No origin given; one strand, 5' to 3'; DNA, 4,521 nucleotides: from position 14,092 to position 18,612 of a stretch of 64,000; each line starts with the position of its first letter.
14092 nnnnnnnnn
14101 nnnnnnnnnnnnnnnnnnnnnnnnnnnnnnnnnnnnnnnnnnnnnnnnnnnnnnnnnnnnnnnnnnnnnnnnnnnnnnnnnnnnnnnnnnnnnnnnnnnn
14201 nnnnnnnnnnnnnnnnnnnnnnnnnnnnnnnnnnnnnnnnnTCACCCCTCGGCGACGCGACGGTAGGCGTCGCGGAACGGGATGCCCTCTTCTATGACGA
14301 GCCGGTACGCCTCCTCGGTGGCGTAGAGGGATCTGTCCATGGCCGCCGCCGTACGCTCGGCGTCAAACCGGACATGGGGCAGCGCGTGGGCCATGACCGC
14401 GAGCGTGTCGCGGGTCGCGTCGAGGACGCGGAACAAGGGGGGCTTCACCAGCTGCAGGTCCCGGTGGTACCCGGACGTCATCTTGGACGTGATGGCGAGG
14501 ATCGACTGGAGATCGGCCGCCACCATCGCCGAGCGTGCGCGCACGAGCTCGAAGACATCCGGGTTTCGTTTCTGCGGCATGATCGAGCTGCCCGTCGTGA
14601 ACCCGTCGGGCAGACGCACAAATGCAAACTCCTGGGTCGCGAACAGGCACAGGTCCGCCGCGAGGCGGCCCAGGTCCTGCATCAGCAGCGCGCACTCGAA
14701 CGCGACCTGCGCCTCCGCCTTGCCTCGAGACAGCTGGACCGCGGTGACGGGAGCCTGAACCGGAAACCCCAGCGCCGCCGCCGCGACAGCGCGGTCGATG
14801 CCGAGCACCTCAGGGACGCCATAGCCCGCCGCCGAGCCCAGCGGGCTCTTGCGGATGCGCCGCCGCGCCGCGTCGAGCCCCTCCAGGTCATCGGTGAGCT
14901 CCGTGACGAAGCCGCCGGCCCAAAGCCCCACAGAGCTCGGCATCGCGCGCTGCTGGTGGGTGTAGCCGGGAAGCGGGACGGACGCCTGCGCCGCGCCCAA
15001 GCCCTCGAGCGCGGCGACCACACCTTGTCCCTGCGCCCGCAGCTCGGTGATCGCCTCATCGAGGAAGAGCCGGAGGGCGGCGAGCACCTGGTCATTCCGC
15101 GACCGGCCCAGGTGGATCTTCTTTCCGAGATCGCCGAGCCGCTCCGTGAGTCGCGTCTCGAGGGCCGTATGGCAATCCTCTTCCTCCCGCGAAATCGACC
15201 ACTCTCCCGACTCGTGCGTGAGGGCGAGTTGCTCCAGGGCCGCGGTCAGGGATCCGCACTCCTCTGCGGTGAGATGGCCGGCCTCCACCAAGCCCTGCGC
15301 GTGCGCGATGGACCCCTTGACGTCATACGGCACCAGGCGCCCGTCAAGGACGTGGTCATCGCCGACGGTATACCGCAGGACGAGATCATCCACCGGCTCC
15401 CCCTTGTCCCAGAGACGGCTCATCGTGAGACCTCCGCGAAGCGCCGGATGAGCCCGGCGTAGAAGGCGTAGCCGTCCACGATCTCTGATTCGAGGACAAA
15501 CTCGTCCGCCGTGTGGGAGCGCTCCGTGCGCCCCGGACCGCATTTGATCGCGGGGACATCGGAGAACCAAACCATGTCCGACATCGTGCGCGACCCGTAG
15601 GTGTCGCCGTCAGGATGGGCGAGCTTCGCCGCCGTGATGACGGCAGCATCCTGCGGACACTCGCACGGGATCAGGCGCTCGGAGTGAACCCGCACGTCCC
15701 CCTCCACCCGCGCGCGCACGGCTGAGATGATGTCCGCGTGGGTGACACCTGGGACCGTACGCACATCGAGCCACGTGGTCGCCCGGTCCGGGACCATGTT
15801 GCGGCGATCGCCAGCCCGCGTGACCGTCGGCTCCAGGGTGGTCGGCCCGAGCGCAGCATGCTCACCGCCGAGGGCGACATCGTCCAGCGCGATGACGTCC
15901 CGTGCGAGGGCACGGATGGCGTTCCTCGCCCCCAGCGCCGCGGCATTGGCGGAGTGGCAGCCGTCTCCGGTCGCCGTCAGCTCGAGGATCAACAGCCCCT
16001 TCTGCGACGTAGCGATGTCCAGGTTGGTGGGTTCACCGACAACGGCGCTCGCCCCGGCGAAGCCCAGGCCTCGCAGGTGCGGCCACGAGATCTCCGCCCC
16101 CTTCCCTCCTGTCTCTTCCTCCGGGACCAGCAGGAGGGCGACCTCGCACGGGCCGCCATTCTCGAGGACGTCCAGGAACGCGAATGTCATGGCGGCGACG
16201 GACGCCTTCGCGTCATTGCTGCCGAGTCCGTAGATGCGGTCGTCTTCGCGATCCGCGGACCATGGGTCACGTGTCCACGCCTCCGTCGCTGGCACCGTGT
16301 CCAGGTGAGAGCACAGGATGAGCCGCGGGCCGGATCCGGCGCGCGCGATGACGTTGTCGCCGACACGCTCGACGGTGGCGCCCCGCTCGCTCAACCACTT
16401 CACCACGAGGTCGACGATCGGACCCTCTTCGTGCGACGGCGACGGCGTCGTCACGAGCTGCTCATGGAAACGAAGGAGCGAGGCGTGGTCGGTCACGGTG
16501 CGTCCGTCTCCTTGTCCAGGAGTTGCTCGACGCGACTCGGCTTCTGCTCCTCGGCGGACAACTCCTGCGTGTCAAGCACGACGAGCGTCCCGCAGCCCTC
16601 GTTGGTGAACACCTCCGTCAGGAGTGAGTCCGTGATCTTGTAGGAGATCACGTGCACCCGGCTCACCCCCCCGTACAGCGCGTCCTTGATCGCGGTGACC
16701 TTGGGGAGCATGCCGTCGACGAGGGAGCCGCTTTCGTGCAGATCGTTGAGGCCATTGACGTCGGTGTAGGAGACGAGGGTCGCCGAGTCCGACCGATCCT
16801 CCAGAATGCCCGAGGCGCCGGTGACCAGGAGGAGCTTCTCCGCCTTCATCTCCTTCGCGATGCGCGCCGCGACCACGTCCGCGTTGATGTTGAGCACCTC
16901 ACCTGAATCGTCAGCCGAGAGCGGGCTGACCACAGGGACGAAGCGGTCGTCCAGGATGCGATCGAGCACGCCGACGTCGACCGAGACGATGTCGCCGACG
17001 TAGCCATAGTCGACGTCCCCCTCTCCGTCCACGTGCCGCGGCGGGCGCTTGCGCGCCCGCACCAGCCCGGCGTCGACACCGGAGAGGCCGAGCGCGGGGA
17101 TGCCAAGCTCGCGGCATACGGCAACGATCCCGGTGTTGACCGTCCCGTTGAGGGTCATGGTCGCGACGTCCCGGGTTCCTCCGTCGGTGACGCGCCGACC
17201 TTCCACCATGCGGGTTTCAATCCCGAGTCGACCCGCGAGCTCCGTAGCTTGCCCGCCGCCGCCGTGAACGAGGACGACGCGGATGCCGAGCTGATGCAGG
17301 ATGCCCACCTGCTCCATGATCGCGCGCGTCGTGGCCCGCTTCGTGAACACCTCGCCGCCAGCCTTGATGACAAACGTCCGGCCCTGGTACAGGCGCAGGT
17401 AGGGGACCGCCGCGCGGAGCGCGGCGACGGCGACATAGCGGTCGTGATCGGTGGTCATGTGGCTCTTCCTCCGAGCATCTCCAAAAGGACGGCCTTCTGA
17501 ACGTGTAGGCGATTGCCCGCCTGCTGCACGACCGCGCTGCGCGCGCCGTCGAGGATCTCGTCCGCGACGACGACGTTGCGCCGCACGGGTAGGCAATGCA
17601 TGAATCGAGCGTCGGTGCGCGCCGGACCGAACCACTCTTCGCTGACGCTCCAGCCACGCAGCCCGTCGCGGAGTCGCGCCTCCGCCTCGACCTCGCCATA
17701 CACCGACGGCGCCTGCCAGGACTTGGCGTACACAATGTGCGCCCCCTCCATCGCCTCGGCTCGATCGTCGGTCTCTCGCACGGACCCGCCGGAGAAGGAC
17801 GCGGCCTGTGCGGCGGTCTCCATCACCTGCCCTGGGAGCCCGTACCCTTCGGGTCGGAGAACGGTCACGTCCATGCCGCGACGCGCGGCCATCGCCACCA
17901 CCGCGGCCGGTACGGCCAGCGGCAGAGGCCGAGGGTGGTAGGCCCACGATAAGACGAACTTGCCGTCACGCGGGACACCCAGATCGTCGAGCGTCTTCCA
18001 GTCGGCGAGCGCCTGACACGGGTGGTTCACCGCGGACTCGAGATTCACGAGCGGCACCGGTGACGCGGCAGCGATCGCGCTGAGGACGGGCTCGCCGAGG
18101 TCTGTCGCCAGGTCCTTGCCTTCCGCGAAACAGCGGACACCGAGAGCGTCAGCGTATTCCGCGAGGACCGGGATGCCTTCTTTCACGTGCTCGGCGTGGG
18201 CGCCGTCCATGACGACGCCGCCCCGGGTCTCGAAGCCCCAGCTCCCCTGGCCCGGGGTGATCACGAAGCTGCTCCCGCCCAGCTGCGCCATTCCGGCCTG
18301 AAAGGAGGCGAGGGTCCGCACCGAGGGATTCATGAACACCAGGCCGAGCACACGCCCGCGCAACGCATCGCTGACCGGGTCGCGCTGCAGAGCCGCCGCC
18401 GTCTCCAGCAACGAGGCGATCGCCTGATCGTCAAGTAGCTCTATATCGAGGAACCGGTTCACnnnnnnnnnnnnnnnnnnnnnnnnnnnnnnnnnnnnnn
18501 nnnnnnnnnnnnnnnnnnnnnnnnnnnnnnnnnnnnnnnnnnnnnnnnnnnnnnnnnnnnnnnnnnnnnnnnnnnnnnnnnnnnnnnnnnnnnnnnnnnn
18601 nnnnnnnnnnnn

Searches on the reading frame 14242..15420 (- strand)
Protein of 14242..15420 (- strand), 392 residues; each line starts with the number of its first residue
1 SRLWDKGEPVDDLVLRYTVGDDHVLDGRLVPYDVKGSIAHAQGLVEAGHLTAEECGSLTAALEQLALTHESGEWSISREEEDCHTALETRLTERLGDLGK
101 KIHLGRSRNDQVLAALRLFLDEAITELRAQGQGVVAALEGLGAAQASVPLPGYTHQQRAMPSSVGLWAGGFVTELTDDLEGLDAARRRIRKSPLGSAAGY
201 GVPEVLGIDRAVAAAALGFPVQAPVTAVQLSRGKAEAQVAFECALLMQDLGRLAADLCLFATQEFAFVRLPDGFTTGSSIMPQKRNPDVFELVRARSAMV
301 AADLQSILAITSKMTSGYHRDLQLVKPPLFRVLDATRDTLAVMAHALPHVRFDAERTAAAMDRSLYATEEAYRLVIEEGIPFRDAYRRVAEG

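Call 10: search_protein_families(library=ncbifam, proteins=[window:14242-15420:-], max_evalue=0.00001)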
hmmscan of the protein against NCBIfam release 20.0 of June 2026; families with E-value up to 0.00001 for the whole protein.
window:14242-15420:- (392 aa): 17 families
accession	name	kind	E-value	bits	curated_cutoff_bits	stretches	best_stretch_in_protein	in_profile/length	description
TIGR00838.1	argH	equivalog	9.9e-92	308.3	279.5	1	25-389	23-386/455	argininosuccinate lyase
NF008964.0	PRK12308.1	equivalog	8.7e-66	222.6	657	1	21-390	21-389/624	argininosuccinate lyase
NF005000.0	PRK06389.1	equivalog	2e-50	172.1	388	1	14-389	16-379/434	argininosuccinate lyase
NF002563.0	PRK02186.1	subfamily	8.7e-43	146.7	625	1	44-391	452-799/890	argininosuccinate lyase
NF052535.1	CoM_syn_XcbC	exception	2.5e-38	132.1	575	1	37-390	43-391/495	2-phosphosulfolactate phosphatase XcbC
TIGR00928.1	purB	equivalog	1.6e-20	73.4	326.2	1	41-307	31-297/436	adenylosuccinate lyase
TIGR02426.1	protocat_pcaB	equivalog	2.8e-19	69.3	355.75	1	87-308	77-296/338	3-carboxy-cis,cis-muconate cycloisomerase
NF005218.0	PRK06705.1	equivalog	4e-19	68.7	883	1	39-387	47-395/502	argininosuccinate lyase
NF006500.1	PRK08937.2-4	subfamily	5.4e-18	65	626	1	96-323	95-319/448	adenylosuccinate lyase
NF006554.0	PRK09053.1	equivalog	1.5e-15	57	595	1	90-306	91-306/453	3-carboxy-cis,cis-muconate cycloisomerase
NF004631.0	PRK05975.1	equivalog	7e-13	48.3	371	1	87-295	86-290/352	3-carboxy-cis,cis-muconate cycloisomerase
NF008909.0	PRK12273.1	subfamily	3.7e-11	42.6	510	1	102-304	137-346/474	aspartate ammonia-lyase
NF052556.1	NtrsucLyaStm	equivalog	1.5e-09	37.3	650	1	100-324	110-348/466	nitrosuccinate lyase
NF006764.0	PRK09285.1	equivalog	2.6e-07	29.4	446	1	93-322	108-337/456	adenylosuccinate lyase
NF052536.2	CoM_syn_XcbD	exception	4.6e-07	28.9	600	1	120-359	119-358/443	3-sulfopropionylcysteine synthase XcbD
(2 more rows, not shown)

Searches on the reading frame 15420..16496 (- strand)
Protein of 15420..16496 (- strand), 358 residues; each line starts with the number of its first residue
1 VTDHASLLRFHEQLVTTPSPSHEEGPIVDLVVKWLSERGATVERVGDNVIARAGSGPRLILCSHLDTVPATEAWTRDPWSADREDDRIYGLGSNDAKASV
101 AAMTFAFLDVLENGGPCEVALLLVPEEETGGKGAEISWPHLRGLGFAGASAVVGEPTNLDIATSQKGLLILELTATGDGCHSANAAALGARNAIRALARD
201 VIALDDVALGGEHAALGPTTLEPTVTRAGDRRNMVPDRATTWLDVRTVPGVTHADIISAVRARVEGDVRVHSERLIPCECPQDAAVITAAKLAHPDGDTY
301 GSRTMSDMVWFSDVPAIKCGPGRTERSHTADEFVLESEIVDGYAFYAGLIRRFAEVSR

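Call 10: search_protein_families(library=ncbifam, proteins=[window:15420-16496:-], max_evalue=0.00001)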
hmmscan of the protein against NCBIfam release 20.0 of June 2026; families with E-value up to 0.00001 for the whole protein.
window:15420-16496:- (358 aa): 44 families (the best 25 are shown)
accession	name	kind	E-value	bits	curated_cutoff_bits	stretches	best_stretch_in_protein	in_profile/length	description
TIGR01910.1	DapE-ArgE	subfamily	9.1e-40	137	217.6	1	11-341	4-369/373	ArgE/DapE family deacylase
NF005710.0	PRK07522.1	subfamily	3.1e-36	125.4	412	1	8-353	11-388/391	acetylornithine deacetylase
TIGR01900.1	dapE-gram_pos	equivalog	3.8e-35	121.4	304.2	1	8-346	6-346/351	succinyl-diaminopimelate desuccinylase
NF006399.0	PRK08651.1-2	equivalog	9.9e-35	120.3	381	1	8-206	7-215/405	succinyl-diaminopimelate desuccinylase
NF006402.0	PRK08651.1-5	equivalog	1.5e-34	119.5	369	1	8-270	6-272/369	succinyl-diaminopimelate desuccinylase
TIGR01892.1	AcOrn-deacetyl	equivalog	6.9e-34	117.5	297.7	1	13-347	5-362/365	acetylornithine deacetylase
NF009555.0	PRK13004.1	equivalog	1.7e-30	106.2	321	1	5-262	15-277/399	YgeY family selenium metabolism-linked hydrolase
NF006365.0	PRK08588.1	subfamily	1.3e-29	103.7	289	1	43-353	50-380/383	succinyl-diaminopimelate desuccinylase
NF003474.0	PRK05111.1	equivalog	8.1e-29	100.7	460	1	23-353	31-380/383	acetylornithine deacetylase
NF009557.0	PRK13009.1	equivalog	1.1e-26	94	284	1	7-351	5-372/377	succinyl-diaminopimelate desuccinylase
NF005306.0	PRK06837.1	subfamily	3.4e-24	85.4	376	1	53-265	94-313/427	ArgE/DapE family deacylase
TIGR03526.1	selenium_YgeY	hypoth_equivalog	1.3e-23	83.5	321.5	1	6-262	14-275/395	YgeY family selenium metabolism-linked hydrolase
NF003367.0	PRK04443.1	equivalog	9.6e-23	81.1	363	1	9-335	11-327/349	[LysW]-lysine hydrolase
NF006439.0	PRK08737.1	equivalog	3.1e-22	79.1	345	1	21-339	26-350/364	acetylornithine deacetylase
NF001747.0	PRK00466.1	equivalog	2.3e-21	76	288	1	11-350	16-339/346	N-acetyl-lysine deacetylase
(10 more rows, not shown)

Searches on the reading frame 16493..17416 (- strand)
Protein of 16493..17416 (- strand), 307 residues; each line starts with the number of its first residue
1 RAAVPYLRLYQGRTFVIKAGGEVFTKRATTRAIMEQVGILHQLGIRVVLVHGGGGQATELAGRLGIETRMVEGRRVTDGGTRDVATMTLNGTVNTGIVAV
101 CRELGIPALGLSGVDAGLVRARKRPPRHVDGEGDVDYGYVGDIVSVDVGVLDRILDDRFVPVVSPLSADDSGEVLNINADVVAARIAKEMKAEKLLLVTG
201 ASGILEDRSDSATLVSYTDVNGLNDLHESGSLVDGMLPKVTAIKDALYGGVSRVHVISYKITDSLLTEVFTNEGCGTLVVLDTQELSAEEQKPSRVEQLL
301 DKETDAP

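Call 10: search_protein_families(library=ncbifam, proteins=[window:16493-17416:-], max_evalue=0.00001)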
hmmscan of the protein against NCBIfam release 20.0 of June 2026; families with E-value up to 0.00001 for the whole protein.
window:16493-17416:- (307 aa): 10 families
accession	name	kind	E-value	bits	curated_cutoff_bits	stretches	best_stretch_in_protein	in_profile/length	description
TIGR00761.1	argB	equivalog_domain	7e-60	202.4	151.3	1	14-256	1-231/231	acetylglutamate kinase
NF003641.0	PRK05279.1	equivalog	6.6e-44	150.5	344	1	1-285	14-295/441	amino-acid N-acetyltransferase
TIGR01890.1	N-Ac-Glu-synth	equivalog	9.7e-43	146.7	202.85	1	1-284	6-282/429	amino-acid N-acetyltransferase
NF010659.0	PRK14058.1-1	equivalog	1.1e-35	123.1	223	1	16-264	3-254/267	[LysW]-aminoadipate kinase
NF010661.0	PRK14058.1-3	equivalog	2.4e-32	112.1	251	1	14-280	2-271/283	acetylglutamate/acetylaminoadipate kinase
NF003387.0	PRK04531.1-2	equivalog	1.6e-30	106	426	1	11-280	35-287/441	acetylglutamate kinase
NF010662.0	PRK14058.1-4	equivalog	1.9e-29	102.6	194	1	15-271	2-255/264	[LysW]-aminoadipate/[LysW]-glutamate kinase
NF003386.0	PRK04531.1-1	equivalog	3.8e-21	75.5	417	1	13-281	42-293/442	acetylglutamate kinase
NF010660.0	PRK14058.1-2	equivalog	2.5e-12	47.1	241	1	16-255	3-238/249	[LysW]-aminoadipate/[LysW]-glutamate kinase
NF040647.1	IPPK_Arch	equivalog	6.9e-07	28.8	120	0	142-278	115-258/259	isopentenyl phosphate kinase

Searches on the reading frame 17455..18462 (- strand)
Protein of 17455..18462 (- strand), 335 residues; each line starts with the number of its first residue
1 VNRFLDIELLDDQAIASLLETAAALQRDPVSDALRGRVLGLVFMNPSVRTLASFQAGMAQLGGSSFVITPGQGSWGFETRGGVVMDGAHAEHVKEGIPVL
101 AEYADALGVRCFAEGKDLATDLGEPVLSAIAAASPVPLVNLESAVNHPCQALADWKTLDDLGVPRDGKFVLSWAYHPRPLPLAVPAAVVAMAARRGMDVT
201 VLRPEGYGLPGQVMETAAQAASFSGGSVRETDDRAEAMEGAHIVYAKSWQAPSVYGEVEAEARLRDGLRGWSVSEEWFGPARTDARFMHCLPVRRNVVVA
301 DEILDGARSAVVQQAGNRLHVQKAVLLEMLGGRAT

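Call 10: search_protein_families(library=ncbifam, proteins=[window:17455-18462:-], max_evalue=0.00001)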
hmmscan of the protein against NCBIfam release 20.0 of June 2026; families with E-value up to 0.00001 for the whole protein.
window:17455-18462:- (335 aa): 16 families
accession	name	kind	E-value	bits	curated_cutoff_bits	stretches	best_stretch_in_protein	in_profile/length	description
NF003384.0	PRK04523.1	equivalog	1.9e-112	375.7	288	1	1-329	3-332/336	N-acetylornithine carbamoyltransferase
NF001986.0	PRK00779.1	subfamily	5e-52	176.9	306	1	2-330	6-304/307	ornithine carbamoyltransferase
TIGR00658.1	orni_carb_tr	equivalog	8.6e-43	146.6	280.85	1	4-330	3-303/304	ornithine carbamoyltransferase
NF011380.0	PRK14805.1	equivalog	2.7e-40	138.3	421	1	1-331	1-301/302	ornithine carbamoyltransferase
TIGR04384.1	putr_carbamoyl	exception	1.4e-37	129.5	500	1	26-328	28-305/330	putrescine carbamoyltransferase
NF005538.0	PRK07200.1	equivalog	7e-28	97.7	453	1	88-252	100-275/396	knotted carbamoyltransferase YgeW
TIGR03316.1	ygeW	equivalog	5.4e-25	88.1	500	1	88-252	97-271/391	knotted carbamoyltransferase YgeW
NF003286.0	PRK04284.1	subfamily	2.2e-18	66.5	515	1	10-294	15-277/332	ornithine carbamoyltransferase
NF002032.1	PRK00856.1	equivalog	1.5e-17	63.8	263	1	3-329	2-296/297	aspartate carbamoyltransferase catalytic subunit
NF011379.0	PRK14804.1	equivalog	1.8e-17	63.4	373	1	130-330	114-309/311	ornithine carbamoyltransferase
TIGR00670.1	asp_carb_tr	equivalog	1.1e-16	60.9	236.95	1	5-328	4-301/304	aspartate carbamoyltransferase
NF009213.0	PRK12562.1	subfamily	3.3e-14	53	559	1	9-293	14-277/334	ornithine carbamoyltransferase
NF008853.0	PRK11891.1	equivalog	5.4e-14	51.6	560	1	15-331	102-399/430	aspartate carbamoyltransferase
NF002470.0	PRK01713.1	equivalog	9.8e-10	38.4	545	1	32-296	42-280/334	ornithine carbamoyltransferase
NF006046.0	PRK08192.1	equivalog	2.7e-09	36.7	512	1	4-158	9-147/339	aspartate carbamoyltransferase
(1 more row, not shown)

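Call 35: search_solved_structures(query=window:17455-18462:-, max_evalue=1e-20, show_alignments=3)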
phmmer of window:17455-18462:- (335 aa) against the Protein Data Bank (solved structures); distinct sequences matched with E-value up to 1e-20: 30.
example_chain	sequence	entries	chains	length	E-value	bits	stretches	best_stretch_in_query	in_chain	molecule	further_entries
3l02_A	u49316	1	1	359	9.7e-73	248.4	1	11-331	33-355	N-acetylornithine carbamoyltransferase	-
3m4n_A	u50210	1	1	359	2.5e-72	247.1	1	11-331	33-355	N-acetylornithine carbamoyltransferase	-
3l05_A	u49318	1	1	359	2.5e-72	247.1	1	11-331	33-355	N-acetylornithine carbamoyltransferase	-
3l06_A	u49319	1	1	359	3.5e-72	246.6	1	11-331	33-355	N-acetylornithine carbamoyltransferase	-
3kzc_A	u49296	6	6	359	4.8e-72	246.1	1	11-331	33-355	N-acetylornithine carbamoyltransferase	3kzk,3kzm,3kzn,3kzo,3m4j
3m5c_A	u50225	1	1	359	4.8e-72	246.1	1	11-331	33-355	N-acetylornithine carbamoyltransferase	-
3l04_A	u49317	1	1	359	4.8e-72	246.1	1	11-331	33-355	N-acetylornithine carbamoyltransferase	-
3m5d_A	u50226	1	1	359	6.6e-72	245.7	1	11-331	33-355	N-acetylornithine carbamoyltransferase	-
1js1_X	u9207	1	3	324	4.4e-50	174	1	31-328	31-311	Transcarbamylase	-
2g7m_X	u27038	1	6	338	6.5e-50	173.4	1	31-328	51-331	putative ornithine carbamoyltransferase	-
2fg6_X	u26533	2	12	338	6.5e-50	173.4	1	31-328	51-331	putative ornithine carbamoyltransferase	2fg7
3gd5_A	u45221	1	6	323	2.5e-35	125.5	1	5-333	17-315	Ornithine carbamoyltransferase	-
1a1s_A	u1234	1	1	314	3.3e-35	125.1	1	32-332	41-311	ORNITHINE CARBAMOYLTRANSFERASE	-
1pvv_A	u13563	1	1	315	3.4e-35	125.1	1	32-332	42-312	Ornithine carbamoyltransferase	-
4ep1_A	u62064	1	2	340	9.5e-34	120.3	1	4-329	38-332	Ornithine carbamoyltransferase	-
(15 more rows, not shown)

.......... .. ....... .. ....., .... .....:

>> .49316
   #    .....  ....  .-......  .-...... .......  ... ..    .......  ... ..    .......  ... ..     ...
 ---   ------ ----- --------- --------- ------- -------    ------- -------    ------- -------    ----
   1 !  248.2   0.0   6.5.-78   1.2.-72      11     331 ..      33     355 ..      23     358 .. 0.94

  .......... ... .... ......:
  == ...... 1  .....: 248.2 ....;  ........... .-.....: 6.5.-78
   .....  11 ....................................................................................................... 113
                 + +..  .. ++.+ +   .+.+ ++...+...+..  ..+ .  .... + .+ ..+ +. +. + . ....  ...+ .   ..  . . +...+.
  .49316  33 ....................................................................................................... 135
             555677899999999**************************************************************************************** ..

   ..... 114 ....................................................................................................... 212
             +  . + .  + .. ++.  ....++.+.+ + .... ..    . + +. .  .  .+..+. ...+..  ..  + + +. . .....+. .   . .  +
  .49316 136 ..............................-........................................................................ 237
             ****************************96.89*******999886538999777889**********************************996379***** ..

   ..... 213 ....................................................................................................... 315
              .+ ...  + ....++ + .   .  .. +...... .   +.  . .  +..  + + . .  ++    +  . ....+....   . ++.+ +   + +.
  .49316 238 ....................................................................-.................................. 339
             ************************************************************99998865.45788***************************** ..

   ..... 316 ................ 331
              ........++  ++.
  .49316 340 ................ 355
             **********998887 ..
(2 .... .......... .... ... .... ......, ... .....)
